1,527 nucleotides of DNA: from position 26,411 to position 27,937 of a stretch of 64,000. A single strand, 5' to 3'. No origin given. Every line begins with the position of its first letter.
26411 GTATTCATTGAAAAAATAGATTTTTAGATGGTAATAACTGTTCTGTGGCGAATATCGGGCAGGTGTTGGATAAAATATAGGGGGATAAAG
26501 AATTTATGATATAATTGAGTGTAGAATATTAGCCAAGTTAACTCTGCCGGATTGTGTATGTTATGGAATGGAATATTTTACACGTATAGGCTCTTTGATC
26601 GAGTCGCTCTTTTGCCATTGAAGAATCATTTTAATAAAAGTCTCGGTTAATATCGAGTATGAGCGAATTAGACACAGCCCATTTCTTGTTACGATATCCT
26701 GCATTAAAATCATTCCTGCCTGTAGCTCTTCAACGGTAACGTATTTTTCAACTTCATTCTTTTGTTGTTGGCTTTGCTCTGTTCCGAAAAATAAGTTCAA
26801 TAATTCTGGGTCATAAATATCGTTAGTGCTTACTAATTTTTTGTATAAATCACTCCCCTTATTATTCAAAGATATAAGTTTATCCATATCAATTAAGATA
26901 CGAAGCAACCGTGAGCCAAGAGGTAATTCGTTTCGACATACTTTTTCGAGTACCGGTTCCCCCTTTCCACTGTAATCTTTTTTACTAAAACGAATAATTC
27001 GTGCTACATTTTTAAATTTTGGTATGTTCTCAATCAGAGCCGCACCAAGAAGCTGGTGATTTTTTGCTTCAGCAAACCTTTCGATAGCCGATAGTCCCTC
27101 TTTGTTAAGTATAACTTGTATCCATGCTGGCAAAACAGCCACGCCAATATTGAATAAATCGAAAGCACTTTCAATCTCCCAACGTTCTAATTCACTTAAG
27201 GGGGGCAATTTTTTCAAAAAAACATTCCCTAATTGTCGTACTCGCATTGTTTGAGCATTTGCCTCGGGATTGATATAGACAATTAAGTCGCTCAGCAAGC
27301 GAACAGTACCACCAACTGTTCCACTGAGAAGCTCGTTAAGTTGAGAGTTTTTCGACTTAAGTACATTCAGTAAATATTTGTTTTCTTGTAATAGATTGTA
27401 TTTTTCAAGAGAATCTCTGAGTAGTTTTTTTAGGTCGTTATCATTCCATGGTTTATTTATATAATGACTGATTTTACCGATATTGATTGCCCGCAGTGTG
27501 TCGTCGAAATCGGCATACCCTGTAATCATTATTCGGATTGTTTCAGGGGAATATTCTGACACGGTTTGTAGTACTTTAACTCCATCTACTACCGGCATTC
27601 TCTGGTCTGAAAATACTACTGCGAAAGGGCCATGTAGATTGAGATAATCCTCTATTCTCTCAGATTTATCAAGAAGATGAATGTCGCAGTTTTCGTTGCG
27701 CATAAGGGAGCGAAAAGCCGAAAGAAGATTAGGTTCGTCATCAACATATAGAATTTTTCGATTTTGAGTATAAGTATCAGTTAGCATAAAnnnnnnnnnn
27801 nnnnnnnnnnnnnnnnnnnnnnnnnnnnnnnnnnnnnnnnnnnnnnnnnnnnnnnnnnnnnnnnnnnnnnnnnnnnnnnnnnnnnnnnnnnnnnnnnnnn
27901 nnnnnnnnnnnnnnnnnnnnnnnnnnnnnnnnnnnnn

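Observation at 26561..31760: Three-gene signalling island inserted between flgE and fliL: REC plus degenerate HD-GYP, REC plus HDOD, and a multi-PAS hybrid kinase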

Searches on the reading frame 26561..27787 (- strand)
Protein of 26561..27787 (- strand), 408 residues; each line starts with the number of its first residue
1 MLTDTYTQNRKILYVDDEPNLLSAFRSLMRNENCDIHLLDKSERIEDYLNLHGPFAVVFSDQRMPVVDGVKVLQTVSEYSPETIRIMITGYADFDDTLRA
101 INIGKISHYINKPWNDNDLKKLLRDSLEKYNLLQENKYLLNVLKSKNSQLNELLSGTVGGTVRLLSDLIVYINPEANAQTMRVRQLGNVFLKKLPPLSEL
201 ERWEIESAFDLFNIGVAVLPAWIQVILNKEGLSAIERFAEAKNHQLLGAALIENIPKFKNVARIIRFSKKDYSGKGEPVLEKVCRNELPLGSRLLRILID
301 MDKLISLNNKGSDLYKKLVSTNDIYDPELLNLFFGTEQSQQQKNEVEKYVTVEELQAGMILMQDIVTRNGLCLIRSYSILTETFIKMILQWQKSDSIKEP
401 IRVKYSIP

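Call 3: search_protein_families(library=pfam, proteins=[window:26561-27787:-], max_evalue=0.1)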
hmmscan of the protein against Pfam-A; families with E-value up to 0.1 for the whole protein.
window:26561-27787:- (408 aa): 3 families
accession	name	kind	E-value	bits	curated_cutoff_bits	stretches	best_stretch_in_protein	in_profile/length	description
PF00072.30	Response_reg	-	4.2e-17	62.7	30.2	1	12-123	1-110/111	Response regulator receiver domain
PF13487.12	HD_5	-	5e-14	52.8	27.2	1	164-306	2-141/170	HD domain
PF06819.16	Arc_PepC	-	0.058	14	23.4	0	343-395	21-73/110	Archaeal Peptidase A24 C-terminal Domain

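Call 4: search_protein_families(library=ncbifam, proteins=[window:26561-27787:-], max_evalue=0.1)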
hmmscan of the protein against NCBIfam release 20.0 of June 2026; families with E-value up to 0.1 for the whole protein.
window:26561-27787:- (408 aa): 54 families (the best 25 are shown)
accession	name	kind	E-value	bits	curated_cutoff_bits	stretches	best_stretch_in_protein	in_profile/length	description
NF053512.1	nitric_RR_NosR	exception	1.9e-70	238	400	2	12-153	1-141/422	response regulator c-di-GMP phosphodiesterase, NosR family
NF006900.1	PRK09390.1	equivalog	7.7e-13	48.4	255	1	8-146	3-139/203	response regulator FixJ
NF008469.0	PRK11361.1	equivalog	3.4e-12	45.8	714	1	8-153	3-145/461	acetoacetate metabolism transcriptional regulator AtoC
NF047793.1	ResRegPgtA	equivalog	3.4e-11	42.6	650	1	7-138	3-133/414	two-component system response regulator PgtA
NF052313.1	T9SS_RR_PorX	equivalog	2.6e-10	39.7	300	1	11-137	2-126/513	T9SS response regulator signal transducer PorX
NF051870.1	NAssimRespRegNtrX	equivalog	1.4e-08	34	600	1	11-143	3-135/452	nitrogen assimilation response regulator NtrX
NF045505.1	RR_RssB_Pseudo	equivalog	1.8e-08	33.9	700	1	13-153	9-148/394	two-component system response regulator RssB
NF007982.1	PRK10710.1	equivalog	2.2e-08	33.9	380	1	6-136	4-131/235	envelope stress response regulator BaeR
NF040749.1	tetrathio_RR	equivalog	2.9e-08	33.7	290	1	12-141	2-129/191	tetrathionate respiration response regulator TtrR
NF033791.1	ActR_PrrA_rreg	equivalog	4e-08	33.5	250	1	10-136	2-126/173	ActR/PrrA/RegA family redox response regulator transcription factor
TIGR01818.1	ntrC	equivalog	4.6e-08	32.3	558.6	1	12-131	1-118/463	nitrogen regulation protein NR(I)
NF007005.1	PRK09468.1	equivalog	1.3e-07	31.3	331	1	8-122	2-114/237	osmolarity response regulator transcription factor OmpR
TIGR02915.1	PEP_resp_reg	equivalog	1.7e-07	30.4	502.6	1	13-149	2-137/445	PEP-CTERM-box response regulator transcription factor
NF008176.1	PRK10923.1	equivalog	2.1e-07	29.9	620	1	9-135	3-127/469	nitrogen regulation protein NR(I)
NF040689.1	MtrAB_MtrA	equivalog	5.7e-07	29.1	300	1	12-131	1-117/219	MtrAB system response regulator MtrA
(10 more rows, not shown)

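Call 5: search_solved_structures(query=window:26561-27787:-, max_evalue=0.01, show_alignments=4)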
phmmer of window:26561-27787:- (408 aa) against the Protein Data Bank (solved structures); distinct sequences matched with E-value up to 0.01: 117 (the best 60 are shown).
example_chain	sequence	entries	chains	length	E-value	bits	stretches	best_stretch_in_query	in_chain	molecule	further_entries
2rjn_A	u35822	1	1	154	3.6e-19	72.4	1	8-149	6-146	Response regulator receiver:Metal-dependent phosphohydrolase, HD subdomain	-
2jk1_A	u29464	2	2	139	4.7e-16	62.2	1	12-139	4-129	HYDROGENASE TRANSCRIPTIONAL REGULATORY PROTEIN HUPR1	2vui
3kcn_A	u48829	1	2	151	6.2e-16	61.8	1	8-140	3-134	Adenylate cyclase homolog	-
2vuh_B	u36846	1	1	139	1.7e-15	60.3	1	12-139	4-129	HYDROGENASE TRANSCRIPTIONAL REGULATORY PROTEIN HUPR1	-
3hv2_A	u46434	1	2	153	2.5e-12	49.9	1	5-133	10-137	Response regulator/HD domain protein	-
3jte_A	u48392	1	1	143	2.6e-11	46.6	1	11-139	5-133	Response regulator receiver protein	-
3crn_A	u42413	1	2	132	2.7e-09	39.9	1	10-129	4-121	Response regulator receiver domain protein, CheY-like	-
7pv7_D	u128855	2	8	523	4.2e-09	39.3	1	11-137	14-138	Response regulator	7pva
7pvk_A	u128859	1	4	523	4.2e-09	39.3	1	11-137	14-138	Response regulator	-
5xso_A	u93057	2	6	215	1.2e-08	37.8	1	9-203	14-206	Response regulator FixJ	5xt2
3nnn_A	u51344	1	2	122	3.9e-08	36.1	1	9-120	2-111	DNA BINDING RESPONSE REGULATOR D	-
1zit_A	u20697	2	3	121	4e-08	36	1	10-130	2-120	transcriptional regulator (NtrC family)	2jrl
6swl_A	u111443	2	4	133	5e-08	35.7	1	10-123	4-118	Two-component response regulator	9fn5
9xzo_A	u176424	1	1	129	8e-08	35.1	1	11-127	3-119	De novo protein M1X0B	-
1qkk_A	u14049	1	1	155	1e-07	34.7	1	13-145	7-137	C4-DICARBOXYLATE TRANSPORT TRANSCRIPTIONAL REGULATORY PROTEIN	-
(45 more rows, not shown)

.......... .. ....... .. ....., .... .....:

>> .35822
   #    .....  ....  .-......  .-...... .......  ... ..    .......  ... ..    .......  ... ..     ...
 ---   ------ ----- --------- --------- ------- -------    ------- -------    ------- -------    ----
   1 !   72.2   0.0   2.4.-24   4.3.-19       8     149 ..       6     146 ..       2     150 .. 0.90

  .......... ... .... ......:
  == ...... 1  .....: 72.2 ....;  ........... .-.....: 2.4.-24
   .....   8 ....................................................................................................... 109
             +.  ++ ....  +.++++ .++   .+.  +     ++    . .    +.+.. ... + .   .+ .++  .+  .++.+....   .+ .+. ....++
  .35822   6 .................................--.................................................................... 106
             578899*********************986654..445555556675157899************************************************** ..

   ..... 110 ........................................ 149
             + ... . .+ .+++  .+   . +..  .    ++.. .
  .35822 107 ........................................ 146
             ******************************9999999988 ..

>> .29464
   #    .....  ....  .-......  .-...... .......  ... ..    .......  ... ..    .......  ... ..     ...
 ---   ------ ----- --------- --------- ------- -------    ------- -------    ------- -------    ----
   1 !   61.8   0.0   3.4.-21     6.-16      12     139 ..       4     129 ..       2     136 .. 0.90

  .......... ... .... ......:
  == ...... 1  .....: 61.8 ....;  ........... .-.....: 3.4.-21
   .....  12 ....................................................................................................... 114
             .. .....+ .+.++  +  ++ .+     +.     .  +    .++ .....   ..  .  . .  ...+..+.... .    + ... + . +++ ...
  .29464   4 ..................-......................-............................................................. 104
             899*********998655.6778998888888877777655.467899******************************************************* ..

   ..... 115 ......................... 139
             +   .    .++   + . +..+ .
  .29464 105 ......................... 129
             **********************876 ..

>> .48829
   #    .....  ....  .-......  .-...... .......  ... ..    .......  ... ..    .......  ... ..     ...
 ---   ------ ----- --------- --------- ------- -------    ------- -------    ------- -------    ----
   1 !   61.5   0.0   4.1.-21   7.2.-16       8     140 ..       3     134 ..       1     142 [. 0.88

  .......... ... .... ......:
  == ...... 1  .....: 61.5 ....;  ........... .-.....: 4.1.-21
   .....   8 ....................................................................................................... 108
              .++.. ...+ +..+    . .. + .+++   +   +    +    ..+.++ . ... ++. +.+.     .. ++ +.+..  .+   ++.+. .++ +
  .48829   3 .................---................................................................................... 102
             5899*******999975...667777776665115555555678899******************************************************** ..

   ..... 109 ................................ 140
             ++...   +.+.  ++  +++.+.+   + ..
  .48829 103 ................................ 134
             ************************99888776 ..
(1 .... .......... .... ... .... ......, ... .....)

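Call 7: find_encoding_contigs(protein=window:26561-27787:-, flank=10000, max_places=6)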
Protein window:26561-27787:- (408 aa): 2 contigs read that carry it; 1 place shown.
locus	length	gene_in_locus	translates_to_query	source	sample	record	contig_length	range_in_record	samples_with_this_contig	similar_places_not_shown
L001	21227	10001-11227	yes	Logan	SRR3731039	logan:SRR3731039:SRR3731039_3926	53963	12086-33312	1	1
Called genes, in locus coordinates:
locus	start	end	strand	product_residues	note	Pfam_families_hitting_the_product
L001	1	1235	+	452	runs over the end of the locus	PF02874:ATP-synt_ab_N, PF00006:ATP-synt_ab, PF18269:T3SS_ATPase_C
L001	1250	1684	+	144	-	PF02050:FliJ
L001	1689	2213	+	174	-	PF03448:MgtE_N (weak)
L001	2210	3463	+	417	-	PF02120:Flg_hook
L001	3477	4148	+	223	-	PF03963:FlgD, PF13861:FLgD_tudor (weak), PF13860:FlgD_ig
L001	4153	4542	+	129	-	PF12611:Flagellar_put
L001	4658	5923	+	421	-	PF00460:Flg_bb_rod, PF22692:LlgE_F_G_D1, PF07559:FlgE_D2, PF06429:Flg_bbr_C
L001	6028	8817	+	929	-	PF00072:Response_reg, PF08448:PAS_4, PF00989:PAS, PF13426:PAS_9, PF00989:PAS, PF13426:PAS_9, PF13426:PAS_9, PF02518:HATPase_c, +7 more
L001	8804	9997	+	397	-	PF00072:Response_reg, PF08668:HDOD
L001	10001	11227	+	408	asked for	PF00072:Response_reg, PF13487:HD_5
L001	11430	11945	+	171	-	PF03748:FliL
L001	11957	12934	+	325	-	PF02154:FliM, PF01052:FliMN_C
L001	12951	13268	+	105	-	PF28396:SepQ_C (weak), PF01052:FliMN_C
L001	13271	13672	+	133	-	PF04347:FliO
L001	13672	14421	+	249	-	PF00813:FliP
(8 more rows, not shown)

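Call 8: find_homologous_proteins(query=window:26561-27787:-, max_evalue=0.00001)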
Query window:26561-27787:- (408 aa): 588 proteins with E <= 0.00001 among 8000 candidates; the best 120 are listed.
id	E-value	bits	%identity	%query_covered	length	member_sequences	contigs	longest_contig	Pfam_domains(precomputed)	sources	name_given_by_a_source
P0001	6.2e-265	896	100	100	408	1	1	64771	PF13487.13,PF00072.31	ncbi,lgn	-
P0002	2.9e-203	693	78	100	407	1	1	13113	PF13487.13,PF00072.31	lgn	-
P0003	4.4e-200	683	75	99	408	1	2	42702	PF13487.13,PF00072.31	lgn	-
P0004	9.2e-186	636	70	99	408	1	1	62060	PF13487.13,PF00072.31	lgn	-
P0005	1.8e-134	467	52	99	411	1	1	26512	PF13487.13,PF00072.31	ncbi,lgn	-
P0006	1.5e-125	437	51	98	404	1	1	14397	PF13487.13,PF00072.31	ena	-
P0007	1.9e-124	434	51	98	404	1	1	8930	PF13487.13,PF00072.31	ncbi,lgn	-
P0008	2.7e-124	433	50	98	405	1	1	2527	PF13487.13,PF00072.31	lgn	-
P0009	1.2e-122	428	49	98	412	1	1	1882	PF13487.13,PF00072.31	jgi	jgi:response regulator RpfG family c-di-GMP phosphodiesterase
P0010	8.0e-122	425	52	97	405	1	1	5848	PF13487.13,PF00072.31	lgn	-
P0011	5.2e-121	423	49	98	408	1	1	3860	PF13487.13,PF00072.31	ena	-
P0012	9.0e-119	415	50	99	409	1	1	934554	PF13487.13,PF00072.31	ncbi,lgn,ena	-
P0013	9.2e-119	415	48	99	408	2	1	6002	PF13487.13,PF00072.31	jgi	jgi:response regulator RpfG family c-di-GMP phosphodiesterase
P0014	1.1e-118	415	50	99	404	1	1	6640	PF13487.13,PF00072.31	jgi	jgi:response regulator RpfG family c-di-GMP phosphodiesterase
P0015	1.3e-118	415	48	99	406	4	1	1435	PF13487.13,PF00072.31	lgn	-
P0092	2.9e-105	371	44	99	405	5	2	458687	PF13487.13,PF00072.31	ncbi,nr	ncbi:MAG: response regulator [Bacteroidetes bacterium]|nr:response regulator [Bacteroidota bacterium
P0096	8.9e-105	369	43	99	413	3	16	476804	PF13487.13,PF00072.31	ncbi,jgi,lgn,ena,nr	ncbi:MAG TPA: response regulator [Ignavibacteriales bacterium]|nr:response regulator [Ignavibacteria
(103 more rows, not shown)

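Call 10: find_related_loci(query=A1, collection=genome_contigs, flank=10000)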
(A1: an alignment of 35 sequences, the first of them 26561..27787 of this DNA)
Query A1 (408 aa) in genome_contigs; peptide patterns used: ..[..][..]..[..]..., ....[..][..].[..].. (x = any residue, [..] = any of these).
255 stretches matched a pattern; 191 encode a relative of the query (tblastn E <= 1e-3); the best 80 are kept; 80 distinct loci.
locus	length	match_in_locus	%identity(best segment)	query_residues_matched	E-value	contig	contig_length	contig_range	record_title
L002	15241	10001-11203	52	6-407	3e-142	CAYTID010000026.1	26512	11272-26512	MAG TPA_asm: uncultured Ignavibacteriaceae bacterium isolate SRP257756_co1_95 genome assembly, contig: NODE_1300_length_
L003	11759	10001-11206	47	2-404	2e-124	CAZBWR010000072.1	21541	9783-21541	MAG TPA_asm: uncultured Chitinophagales bacterium isolate SRP287453_co1_248 genome assembly, contig: NODE_4275_length_21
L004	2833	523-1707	50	6-404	1e-125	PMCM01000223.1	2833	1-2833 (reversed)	MAG: Ignavibacteriae bacterium isolate fen_1290 73.20120700_E3M.177_contig_1115448, whole genome shotgun sequence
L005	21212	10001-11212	47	4-407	3e-120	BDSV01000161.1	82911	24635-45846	Bacterium BMS3Abin03 DNA, contig: NODE_1, whole genome shotgun sequence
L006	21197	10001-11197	48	6-404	2e-119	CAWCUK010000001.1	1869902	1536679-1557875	MAG: uncultured Bacteroidetes bacterium isolate MFD01721.bin.1.37 genome assembly, contig: contig_11192, whole genome sh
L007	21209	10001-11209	45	2-406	2e-119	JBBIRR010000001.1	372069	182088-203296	MAG: Ignavibacteriales bacterium isolate ETS170220_bin_354 NODE_1_length_372069_cov_5.90741, whole genome shotgun sequen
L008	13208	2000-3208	46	2-406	2e-118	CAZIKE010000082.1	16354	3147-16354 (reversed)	MAG TPA_asm: uncultured Chitinophagales bacterium isolate SRP290908_co1_392 genome assembly, contig: NODE_4807_length_16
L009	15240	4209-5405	47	4-403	6e-118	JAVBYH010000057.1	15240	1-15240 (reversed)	MAG: Bacteroidota bacterium isolate GS28 2030, whole genome shotgun sequence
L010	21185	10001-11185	46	8-403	6e-118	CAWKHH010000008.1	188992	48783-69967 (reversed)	MAG: Ignavibacteriota bacterium isolate MFD05942.bin.1.310 genome assembly, contig: contig_70818, whole genome shotgun s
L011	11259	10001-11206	45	2-404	1e-116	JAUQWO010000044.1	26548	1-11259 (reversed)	MAG: Bacteroidota bacterium isolate BIN5 contig_128681, whole genome shotgun sequence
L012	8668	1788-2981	44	6-404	2e-116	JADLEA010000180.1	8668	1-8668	MAG: Bacteroidetes bacterium isolate SJ300 c_000000453827, whole genome shotgun sequence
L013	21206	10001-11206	47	5-406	3e-115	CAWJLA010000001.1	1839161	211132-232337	MAG: uncultured Bacteroidetes bacterium isolate MFD02416.bin.1.83 genome assembly, contig: contig_27038, whole genome sh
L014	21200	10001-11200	43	4-404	3e-115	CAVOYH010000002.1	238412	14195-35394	MAG: uncultured Bacteroidetes bacterium isolate MFD09964.bin.2.229 genome assembly, contig: contig_23541, whole genome s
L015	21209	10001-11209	46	2-404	2e-114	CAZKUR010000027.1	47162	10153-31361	MAG TPA_asm: uncultured Ignavibacteriaceae bacterium isolate binchicken_co150_610 genome assembly, contig: NODE_1543_len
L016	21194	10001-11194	44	6-404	1e-114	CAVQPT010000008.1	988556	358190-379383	MAG: uncultured Bacteroidetes bacterium isolate MFD09964.bin.3.183 genome assembly, contig: contig_5199, whole genome sh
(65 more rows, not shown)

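Call 16: predict_structure(alignment_id=A1)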
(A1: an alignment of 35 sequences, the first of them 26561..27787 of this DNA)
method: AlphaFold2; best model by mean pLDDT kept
length: 408 residues; sequences in the alignment: 35
mean_pLDDT: 87.3   pTM: 0.54
mean pLDDT of the five models: 87.3, 87.0, 86.7, 86.0, 85.9
residues with pLDDT >= 90: 200; 70-90: 184; 50-70: 15; < 50: 9
segments of 3 or more residues with pLDDT < 50: 1-3, 338-343
pLDDT, mean of each block of 10 residues (from residue 1): 73 95 92 93 95 95 91 94 92 79 87 91 94 93 84 73 86 89 89 84 93 92 88 86 91 90 95 91 92 93 77 78 86 62 71 89 88 86 89 88 80
secondary structure, 60 per line:
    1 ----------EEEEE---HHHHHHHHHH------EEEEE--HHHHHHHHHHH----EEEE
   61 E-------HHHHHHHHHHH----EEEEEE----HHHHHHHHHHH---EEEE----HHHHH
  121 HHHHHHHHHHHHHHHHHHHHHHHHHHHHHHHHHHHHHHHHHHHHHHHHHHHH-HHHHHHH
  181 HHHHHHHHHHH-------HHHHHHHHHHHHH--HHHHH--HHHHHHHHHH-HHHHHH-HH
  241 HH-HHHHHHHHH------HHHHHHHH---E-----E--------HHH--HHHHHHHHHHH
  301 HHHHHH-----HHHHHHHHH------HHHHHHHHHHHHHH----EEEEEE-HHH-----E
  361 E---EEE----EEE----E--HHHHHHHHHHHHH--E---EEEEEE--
elements in order: E11-15 H19-28 E35-39 H42-52 E57-61 H69-79 E84-89 H94-104 E108-111 H116-172 H174-191 H199-211 H214-218 H221-230 H232-237 H239-242 H244-252 H259-266 H290-306 H312-320 H327-340 E345-350 E365-367 E372-374 H382-394 E401-406

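Call 21: fold_search(model_id=the predicted structure, library=pdb)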
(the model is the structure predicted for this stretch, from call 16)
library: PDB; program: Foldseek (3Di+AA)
matches with E <= 10: 1650; with E <= 0.001: 566
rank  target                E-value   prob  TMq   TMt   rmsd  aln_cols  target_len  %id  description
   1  3hv2_A                6.9e-10  1.00  0.31  0.89   2.1       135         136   29  Crystal structure of signal receiver domain OF HD domain-containing protein FROM Pseudomonas fluorescens Pf-5 (released 2009-06-23)
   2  2jk1                  6.9e-10  1.00  0.31  0.86   1.9       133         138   34  Crystal structure of the wild-type HupR receiver domain (released 2008-11-11)
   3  3hv2_B                3.0e-09  1.00  0.29  0.91   1.5       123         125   29  Crystal structure of signal receiver domain OF HD domain-containing protein FROM Pseudomonas fluorescens Pf-5 (released 2009-06-23)
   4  8ted_B                4.6e-09  1.00  0.27  0.22  20.4       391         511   17  PorX primitive orthorhombic crystal form (released 2024-04-17)
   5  2vuh                  5.6e-09  1.00  0.31  0.88   2.1       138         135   33  Crystal structure of the D55E mutant of the HupR receiver domain (released 2008-11-11)
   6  3kcn_A                6.3e-09  1.00  0.31  0.89   1.9       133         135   27  The crystal structure of adenylate cyclase from Rhodopirellula baltica (released 2009-11-17)
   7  7pv7_A                6.6e-09  1.00  0.27  0.22  16.2       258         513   21  Crystal structure of dimeric Porphyromonas gingivalis PorX, a type 9 secretion system response regulator. (released 2022-12-14)
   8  7pvk_A                7.4e-09  1.00  0.27  0.22  18.1       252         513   18  X-ray structure of dimeric PorX (T272A mutant), in complex with pGpG. (released 2022-12-14)
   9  8tef_A                8.2e-09  1.00  0.27  0.21  18.5       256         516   18  PorX primitive monoclinic crystal form (released 2024-04-17)
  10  7pva_D                9.1e-09  1.00  0.28  0.23  18.2       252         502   19  1.9 Angstrom crystal structure of dimeric PorX, co-crystallized in the presence of zinc (released 2022-12-14)
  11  3kcn_B                9.7e-09  1.00  0.31  0.87   1.9       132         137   27  The crystal structure of adenylate cyclase from Rhodopirellula baltica (released 2009-11-17)
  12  7pv7_B                9.7e-09  1.00  0.28  0.22  24.7       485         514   14  Crystal structure of dimeric Porphyromonas gingivalis PorX, a type 9 secretion system response regulator. (released 2022-12-14)
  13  7pva_B                1.0e-08  1.00  0.28  0.23  15.5       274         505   17  1.9 Angstrom crystal structure of dimeric PorX, co-crystallized in the presence of zinc (released 2022-12-14)
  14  5xso                  1.4e-08  1.00  0.28  0.55  17.8       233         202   16  Crystal structure of full-length FixJ from B. japonicum crystallized in space group C2221 (released 2018-05-23)
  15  8p6f_A                1.4e-08  1.00  0.29  0.23  23.6       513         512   14  Crystal structure of PorX-Fj (released 2024-04-03)
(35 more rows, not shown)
